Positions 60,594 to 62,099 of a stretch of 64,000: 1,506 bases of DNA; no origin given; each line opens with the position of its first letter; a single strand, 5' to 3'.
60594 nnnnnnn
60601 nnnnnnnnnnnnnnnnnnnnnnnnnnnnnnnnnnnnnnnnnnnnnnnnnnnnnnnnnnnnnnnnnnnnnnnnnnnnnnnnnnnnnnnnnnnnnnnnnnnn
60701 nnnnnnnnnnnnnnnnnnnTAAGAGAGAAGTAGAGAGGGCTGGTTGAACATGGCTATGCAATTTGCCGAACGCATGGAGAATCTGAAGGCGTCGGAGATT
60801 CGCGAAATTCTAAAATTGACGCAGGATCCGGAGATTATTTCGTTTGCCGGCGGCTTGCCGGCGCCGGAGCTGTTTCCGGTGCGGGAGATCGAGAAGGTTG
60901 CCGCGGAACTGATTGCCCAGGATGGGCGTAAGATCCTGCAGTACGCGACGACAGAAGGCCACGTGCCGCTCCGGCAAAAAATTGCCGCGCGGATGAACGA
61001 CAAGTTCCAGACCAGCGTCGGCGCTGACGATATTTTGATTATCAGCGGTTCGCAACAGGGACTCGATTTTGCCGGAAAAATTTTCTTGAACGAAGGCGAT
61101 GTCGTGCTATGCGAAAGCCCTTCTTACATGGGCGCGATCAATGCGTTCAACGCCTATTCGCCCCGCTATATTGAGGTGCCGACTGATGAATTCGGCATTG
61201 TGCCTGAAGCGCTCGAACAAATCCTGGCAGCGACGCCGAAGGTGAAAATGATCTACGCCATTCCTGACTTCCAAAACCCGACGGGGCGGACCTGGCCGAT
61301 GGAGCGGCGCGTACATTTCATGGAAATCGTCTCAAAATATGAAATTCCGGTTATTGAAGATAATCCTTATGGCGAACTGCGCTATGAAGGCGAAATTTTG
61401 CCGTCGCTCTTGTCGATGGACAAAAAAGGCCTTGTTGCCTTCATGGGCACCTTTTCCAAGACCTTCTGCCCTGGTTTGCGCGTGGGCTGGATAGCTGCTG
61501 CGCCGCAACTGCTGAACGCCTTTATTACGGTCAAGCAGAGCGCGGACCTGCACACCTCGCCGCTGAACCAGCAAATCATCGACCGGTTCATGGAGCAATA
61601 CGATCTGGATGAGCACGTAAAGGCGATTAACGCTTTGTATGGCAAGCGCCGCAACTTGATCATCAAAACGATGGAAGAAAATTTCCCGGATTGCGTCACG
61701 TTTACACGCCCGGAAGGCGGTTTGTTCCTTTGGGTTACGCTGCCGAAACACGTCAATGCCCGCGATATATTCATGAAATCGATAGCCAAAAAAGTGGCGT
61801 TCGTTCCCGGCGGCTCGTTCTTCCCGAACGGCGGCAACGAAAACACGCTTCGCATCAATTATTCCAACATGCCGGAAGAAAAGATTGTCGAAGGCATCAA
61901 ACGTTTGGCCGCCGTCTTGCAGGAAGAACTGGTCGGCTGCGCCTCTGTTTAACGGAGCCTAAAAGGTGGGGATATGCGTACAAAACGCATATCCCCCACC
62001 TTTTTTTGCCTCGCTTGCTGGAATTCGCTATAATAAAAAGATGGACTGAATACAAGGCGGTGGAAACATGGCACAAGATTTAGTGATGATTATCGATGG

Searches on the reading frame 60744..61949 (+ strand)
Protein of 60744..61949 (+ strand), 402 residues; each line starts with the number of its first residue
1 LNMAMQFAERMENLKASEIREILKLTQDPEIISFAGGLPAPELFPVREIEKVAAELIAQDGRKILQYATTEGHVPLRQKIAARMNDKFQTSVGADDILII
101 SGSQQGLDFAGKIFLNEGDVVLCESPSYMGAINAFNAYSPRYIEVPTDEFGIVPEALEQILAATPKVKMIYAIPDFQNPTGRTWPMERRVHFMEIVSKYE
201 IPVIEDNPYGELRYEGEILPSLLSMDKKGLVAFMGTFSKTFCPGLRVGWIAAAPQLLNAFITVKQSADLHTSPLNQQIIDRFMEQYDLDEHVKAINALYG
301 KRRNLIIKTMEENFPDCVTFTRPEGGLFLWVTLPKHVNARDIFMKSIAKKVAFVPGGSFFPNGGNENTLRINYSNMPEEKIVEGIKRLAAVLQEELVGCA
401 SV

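Call 40: search_protein_families(library=pfam, proteins=[window:60744-61949:+])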
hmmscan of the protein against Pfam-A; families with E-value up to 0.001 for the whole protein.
window:60744-61949:+ (402 aa): 2 families
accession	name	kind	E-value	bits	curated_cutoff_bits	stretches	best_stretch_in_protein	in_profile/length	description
PF00155.27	Aminotran_1_2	-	6.3e-37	128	19.7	1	47-388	20-361/361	Aminotransferase class I and II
PF12897.13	Asp_aminotransf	-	2.9e-08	33.4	27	1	120-391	126-408/421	Aspartate amino-transferase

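Call 76: find_encoding_contigs(protein=window:60744-61949:+, flank=10000, max_places=1)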
Protein window:60744-61949:+ (402 aa): no gene with exactly this product is on record in the collection.
